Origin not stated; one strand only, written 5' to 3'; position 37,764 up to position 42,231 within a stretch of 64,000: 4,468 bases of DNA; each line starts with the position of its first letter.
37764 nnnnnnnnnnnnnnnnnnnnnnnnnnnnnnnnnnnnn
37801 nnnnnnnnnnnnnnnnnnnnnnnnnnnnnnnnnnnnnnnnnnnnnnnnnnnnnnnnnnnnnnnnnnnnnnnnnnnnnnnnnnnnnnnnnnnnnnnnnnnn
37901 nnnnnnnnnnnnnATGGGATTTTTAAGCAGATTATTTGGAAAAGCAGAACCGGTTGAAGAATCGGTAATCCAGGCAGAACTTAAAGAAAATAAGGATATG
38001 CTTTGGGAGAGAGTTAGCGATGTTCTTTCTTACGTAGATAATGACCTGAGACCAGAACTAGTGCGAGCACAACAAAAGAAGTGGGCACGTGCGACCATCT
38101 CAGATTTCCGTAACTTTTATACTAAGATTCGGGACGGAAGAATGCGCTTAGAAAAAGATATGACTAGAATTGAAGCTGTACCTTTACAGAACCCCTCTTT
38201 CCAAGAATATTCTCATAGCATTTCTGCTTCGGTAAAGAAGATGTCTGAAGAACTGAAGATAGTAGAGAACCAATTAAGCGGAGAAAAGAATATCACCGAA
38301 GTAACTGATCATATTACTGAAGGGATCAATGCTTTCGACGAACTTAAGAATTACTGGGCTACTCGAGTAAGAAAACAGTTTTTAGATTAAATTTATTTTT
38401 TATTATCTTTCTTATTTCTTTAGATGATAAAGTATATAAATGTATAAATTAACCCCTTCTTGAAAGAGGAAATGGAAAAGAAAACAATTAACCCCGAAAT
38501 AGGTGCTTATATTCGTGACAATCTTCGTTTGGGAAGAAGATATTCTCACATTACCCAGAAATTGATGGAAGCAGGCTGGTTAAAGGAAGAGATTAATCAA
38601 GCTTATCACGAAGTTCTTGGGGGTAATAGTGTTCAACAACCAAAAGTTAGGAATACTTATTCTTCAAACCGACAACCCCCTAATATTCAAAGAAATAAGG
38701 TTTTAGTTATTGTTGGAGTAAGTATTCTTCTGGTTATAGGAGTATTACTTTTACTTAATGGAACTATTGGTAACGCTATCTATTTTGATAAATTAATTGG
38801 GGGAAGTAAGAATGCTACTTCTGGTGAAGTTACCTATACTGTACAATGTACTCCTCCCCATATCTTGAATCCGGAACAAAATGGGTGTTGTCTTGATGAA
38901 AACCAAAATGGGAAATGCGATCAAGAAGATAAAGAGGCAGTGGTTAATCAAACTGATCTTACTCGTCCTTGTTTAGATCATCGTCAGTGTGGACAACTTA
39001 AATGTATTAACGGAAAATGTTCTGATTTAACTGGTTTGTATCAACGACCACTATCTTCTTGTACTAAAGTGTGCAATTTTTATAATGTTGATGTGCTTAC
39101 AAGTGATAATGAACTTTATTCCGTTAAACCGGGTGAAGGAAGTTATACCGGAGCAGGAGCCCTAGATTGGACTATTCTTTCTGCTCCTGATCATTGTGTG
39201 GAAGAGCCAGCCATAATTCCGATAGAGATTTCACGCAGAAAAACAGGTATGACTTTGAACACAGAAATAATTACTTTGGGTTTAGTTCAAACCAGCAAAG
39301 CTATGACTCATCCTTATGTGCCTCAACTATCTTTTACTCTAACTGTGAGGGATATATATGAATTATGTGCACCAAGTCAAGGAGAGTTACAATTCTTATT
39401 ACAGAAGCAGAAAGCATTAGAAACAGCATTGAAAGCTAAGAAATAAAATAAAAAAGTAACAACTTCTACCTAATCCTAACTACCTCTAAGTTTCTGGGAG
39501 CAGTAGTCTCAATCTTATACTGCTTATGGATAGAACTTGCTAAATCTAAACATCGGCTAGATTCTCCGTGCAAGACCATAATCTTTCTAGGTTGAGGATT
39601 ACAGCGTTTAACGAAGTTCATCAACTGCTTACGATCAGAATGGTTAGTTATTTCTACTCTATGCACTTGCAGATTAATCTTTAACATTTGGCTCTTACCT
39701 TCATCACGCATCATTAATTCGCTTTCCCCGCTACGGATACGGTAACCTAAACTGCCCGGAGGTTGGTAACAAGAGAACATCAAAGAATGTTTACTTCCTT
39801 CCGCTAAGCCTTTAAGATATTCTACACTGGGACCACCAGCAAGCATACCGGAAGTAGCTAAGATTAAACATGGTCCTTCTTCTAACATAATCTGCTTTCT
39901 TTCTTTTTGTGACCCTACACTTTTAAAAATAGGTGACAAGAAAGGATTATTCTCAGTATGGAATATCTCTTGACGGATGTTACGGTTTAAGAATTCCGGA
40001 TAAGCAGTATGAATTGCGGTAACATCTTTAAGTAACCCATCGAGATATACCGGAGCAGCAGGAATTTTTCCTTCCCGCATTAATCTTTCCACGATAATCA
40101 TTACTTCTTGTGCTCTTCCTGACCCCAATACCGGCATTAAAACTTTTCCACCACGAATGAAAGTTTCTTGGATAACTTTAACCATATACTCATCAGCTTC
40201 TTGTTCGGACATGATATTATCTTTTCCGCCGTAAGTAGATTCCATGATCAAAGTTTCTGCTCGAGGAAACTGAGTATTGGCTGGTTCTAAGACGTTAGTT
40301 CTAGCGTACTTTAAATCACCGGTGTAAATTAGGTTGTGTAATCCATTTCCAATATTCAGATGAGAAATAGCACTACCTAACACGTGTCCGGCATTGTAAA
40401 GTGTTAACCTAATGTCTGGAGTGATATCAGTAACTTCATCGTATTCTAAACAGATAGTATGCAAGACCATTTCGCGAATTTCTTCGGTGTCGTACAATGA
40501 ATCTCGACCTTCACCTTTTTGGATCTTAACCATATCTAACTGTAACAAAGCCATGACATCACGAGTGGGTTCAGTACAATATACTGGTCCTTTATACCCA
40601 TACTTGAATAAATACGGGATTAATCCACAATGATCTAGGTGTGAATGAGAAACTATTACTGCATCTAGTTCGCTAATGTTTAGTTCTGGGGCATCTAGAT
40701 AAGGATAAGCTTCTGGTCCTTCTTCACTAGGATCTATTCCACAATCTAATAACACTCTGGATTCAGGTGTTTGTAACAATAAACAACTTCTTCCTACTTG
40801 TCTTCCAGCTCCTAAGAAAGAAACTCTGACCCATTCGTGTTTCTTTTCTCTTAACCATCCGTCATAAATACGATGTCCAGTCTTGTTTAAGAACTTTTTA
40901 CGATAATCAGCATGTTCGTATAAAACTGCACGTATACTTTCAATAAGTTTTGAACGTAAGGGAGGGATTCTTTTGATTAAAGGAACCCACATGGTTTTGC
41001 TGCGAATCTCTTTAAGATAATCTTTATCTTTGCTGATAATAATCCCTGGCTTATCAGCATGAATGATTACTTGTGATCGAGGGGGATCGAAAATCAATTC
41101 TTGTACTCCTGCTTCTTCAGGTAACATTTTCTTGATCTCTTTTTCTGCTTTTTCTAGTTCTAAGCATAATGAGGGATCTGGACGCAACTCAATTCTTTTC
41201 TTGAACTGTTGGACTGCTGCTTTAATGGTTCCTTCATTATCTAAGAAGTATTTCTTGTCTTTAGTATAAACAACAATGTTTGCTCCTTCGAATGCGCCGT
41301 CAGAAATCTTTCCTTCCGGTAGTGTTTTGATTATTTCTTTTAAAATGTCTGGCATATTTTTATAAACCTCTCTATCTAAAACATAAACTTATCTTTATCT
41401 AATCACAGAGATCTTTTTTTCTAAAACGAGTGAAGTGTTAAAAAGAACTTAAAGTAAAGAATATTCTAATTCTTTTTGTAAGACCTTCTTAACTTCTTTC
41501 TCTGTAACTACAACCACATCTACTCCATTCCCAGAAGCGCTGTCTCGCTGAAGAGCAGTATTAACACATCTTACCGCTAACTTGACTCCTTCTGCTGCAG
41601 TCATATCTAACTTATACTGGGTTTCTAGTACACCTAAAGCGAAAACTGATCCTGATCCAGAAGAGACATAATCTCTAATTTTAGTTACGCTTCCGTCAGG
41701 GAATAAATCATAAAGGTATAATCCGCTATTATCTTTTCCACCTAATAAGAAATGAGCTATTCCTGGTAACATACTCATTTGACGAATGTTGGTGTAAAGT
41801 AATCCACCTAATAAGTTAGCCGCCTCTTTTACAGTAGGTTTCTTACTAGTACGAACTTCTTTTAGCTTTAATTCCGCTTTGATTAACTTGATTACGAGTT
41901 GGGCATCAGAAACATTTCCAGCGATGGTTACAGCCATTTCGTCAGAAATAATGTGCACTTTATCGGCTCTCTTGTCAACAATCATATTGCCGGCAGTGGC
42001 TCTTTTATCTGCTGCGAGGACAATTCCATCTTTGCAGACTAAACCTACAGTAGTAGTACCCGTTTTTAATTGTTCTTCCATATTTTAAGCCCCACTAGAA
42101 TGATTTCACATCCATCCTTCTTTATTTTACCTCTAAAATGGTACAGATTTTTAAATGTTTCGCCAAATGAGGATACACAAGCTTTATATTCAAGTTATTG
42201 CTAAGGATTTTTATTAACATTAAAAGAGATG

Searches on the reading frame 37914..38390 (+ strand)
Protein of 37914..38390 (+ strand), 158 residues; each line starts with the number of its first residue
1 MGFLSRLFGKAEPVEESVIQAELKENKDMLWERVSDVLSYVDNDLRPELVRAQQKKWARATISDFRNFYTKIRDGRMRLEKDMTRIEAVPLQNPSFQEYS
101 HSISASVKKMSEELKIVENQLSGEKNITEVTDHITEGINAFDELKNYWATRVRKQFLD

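Call 10: search_protein_families(library=pfam, proteins=[window:37914-38390:+])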
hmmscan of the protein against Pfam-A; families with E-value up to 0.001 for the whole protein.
window:37914-38390:+ (158 aa): 0 families

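Call 15: find_encoding_contigs(protein=window:37914-38390:+, flank=6000, max_places=10)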
Protein window:37914-38390:+ (158 aa): 3 contigs read that carry it; 2 places shown.
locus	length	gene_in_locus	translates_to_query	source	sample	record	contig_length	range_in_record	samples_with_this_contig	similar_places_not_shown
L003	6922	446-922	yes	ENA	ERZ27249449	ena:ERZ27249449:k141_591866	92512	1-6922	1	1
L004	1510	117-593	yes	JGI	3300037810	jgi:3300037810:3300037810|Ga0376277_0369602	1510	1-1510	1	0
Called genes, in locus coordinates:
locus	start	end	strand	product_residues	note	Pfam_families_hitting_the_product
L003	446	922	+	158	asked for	-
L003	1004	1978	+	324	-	-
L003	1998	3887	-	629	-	PF17214:KH_TffA, PF23023:Anti-Pycsar_Apyc1, PF00753:Lactamase_B, PF16661:Lactamase_B_6, PF12706:Lactamase_B_2, PF10996:Beta-Casp, PF07521:RMMBL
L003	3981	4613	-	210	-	PF00227:Proteasome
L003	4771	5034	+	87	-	-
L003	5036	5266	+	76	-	-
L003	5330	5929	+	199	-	-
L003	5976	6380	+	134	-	-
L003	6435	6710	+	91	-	-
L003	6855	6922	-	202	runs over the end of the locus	-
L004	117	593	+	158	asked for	-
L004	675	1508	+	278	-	?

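Call 49: search_protein_families(library=pfam, proteins=[L003:1-111:-], max_evalue=10)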
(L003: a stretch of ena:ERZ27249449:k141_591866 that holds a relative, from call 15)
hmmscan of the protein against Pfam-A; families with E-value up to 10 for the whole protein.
L003:1-111:- (37 aa): 0 families

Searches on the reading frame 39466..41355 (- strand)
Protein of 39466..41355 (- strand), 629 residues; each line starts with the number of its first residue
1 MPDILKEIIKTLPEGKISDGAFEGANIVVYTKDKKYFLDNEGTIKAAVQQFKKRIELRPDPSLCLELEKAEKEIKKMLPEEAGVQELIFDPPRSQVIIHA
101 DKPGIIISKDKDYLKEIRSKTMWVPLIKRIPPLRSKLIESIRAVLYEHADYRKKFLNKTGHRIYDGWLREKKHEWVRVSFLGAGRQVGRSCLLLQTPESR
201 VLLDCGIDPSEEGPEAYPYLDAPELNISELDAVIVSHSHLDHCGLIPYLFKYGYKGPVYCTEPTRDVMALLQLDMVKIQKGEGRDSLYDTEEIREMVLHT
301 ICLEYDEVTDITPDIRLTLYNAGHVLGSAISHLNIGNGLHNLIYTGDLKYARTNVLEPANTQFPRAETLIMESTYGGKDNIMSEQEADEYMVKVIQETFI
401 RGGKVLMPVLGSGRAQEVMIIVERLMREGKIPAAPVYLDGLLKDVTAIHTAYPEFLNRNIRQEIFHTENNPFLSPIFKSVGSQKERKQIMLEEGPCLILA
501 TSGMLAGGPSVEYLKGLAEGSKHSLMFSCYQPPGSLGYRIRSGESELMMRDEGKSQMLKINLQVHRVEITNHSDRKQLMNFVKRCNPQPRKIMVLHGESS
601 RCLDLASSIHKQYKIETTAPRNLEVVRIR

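Call 10: search_protein_families(library=pfam, proteins=[window:39466-41355:-])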
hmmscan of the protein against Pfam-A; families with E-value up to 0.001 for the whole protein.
window:39466-41355:- (629 aa): 6 families
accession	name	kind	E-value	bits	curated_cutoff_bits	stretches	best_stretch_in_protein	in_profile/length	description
PF10996.14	Beta-Casp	-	6.7e-27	94.8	27.7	1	415-540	1-120/120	Beta-Casp domain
PF17214.9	KH_TffA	-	5.1e-19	68.5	22.6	1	3-63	6-67/68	Transcription termination factor FttA, KH domain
PF16661.11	Lactamase_B_6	-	9.2e-16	58.2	27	1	193-362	1-176/193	Metallo-beta-lactamase superfamily domain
PF00753.33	Lactamase_B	-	7e-14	52.7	22.7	1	187-359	4-161/196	Metallo-beta-lactamase superfamily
PF07521.17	RMMBL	-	1.6e-12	47.7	21.6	1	558-620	2-63/63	Zn-dependent metallo-hydrolase RNA specificity domain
PF12706.13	Lactamase_B_2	-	8.4e-11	42.3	27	1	200-381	2-172/200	Beta-lactamase superfamily domain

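Call 19: find_related_loci(query=window:39466-41355:-, collection=genome_contigs, flank=10000)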
Query window:39466-41355:- (629 aa) in genome_contigs; peptide patterns used: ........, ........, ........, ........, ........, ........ (x = any residue, [..] = any of these).
152 stretches matched a pattern; 18 encode a relative of the query (tblastn E <= 1e-3); 18 distinct loci.
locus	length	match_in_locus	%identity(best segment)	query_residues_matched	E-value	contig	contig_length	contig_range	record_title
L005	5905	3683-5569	82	1-629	0e+0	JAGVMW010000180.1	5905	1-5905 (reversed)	MAG: archaeon isolate DeMMO3_35 c_000000087499, whole genome shotgun sequence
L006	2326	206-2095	80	1-629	0e+0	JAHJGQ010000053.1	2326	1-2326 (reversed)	MAG: Nanoarchaeota archaeon isolate Modern_marine_glass_biofilm.mb.79 Modern_marine_glas.mb.79_k141_416602, whole genome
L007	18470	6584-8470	77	1-629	0e+0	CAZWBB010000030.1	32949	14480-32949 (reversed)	MAG TPA_asm: uncultured Methanosarcinales archaeon isolate SRP077602_co2_374 genome assembly, contig: NODE_2006_length_3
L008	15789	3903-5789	77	1-629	0e+0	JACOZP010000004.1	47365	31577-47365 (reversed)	MAG: Candidatus Woesearchaeota archaeon isolate NC_groundwater_208_Ag_S-0.1um_42_19 S4_GD2017_2_S1_scaffold_1641, whole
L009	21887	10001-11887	76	1-629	0e+0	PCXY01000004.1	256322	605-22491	MAG: Candidatus Woesearchaeota archaeon CG10_big_fil_rev_8_21_14_0_10_45_16 CG10_8_21_14_0.10_scaffold_6_c, whole genome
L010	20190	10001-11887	76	1-629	0e+0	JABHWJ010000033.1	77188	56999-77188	MAG: Candidatus Woesearchaeota archaeon isolate SI047_bin129 k141_1139732, whole genome shotgun sequence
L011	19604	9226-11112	76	1-629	0e+0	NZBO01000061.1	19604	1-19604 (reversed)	MAG: archaeon isolate ARS1334 MHASMcontig_644867, whole genome shotgun sequence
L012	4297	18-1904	77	1-629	0e+0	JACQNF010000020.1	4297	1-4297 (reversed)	MAG: Candidatus Woesearchaeota archaeon isolate NC_groundwater_1248_Ag_S-0.1um_45_28 S_p1_S3_coassembly_k141_717860, who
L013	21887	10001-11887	75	1-629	0e+0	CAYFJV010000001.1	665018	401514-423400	MAG TPA_asm: uncultured Methanosarcinales archaeon isolate ERP019367_co1_128 genome assembly, contig: NODE_12_length_665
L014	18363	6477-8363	83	1-629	0e+0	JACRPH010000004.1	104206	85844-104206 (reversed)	MAG: Candidatus Woesearchaeota archaeon isolate NC_groundwater_1982_Pr3_S-0.2um_39_12 scaffold_126938, whole genome shot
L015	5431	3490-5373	74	1-629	0e+0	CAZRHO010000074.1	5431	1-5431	MAG TPA_asm: uncultured Methanosarcinales archaeon isolate binchicken_co141_112 genome assembly, contig: NODE_50826_leng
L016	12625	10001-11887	81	1-629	0e+0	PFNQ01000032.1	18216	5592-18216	MAG: Candidatus Woesearchaeota archaeon CG_4_10_14_0_2_um_filter_33_13 CG_4_10_14_0.2_scaffold_1282_c, whole genome shot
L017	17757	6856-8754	60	1-629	0e+0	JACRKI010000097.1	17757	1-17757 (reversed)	MAG: Candidatus Woesearchaeota archaeon isolate NC_groundwater_1851_Pr3_B-0.1um_39_8 SR-2_scaffold_141_2116251, whole ge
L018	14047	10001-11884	62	1-629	0e+0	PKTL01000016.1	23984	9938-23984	MAG: Candidatus Woesearchaeota archaeon isolate BM511 sc_1208, whole genome shotgun sequence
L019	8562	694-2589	60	3-628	0e+0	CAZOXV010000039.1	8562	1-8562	MAG TPA_asm: uncultured Methanosarcinales archaeon isolate SRP252850_co1_245 genome assembly, contig: NODE_15818_length_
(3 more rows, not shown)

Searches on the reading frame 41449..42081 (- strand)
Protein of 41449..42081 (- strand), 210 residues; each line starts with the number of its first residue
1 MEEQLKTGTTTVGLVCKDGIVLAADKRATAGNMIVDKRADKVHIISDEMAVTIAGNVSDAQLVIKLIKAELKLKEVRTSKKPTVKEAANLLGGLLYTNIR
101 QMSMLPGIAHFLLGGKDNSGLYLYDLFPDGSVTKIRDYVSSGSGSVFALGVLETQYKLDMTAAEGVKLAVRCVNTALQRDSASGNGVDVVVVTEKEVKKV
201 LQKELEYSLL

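Call 10: search_protein_families(library=pfam, proteins=[window:41449-42081:-])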
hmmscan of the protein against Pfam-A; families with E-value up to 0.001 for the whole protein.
window:41449-42081:- (210 aa): 1 family
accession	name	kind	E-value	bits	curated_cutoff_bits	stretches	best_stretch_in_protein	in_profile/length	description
PF00227.31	Proteasome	-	6.1e-49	166.7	22.4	1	6-192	2-189/189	Proteasome subunit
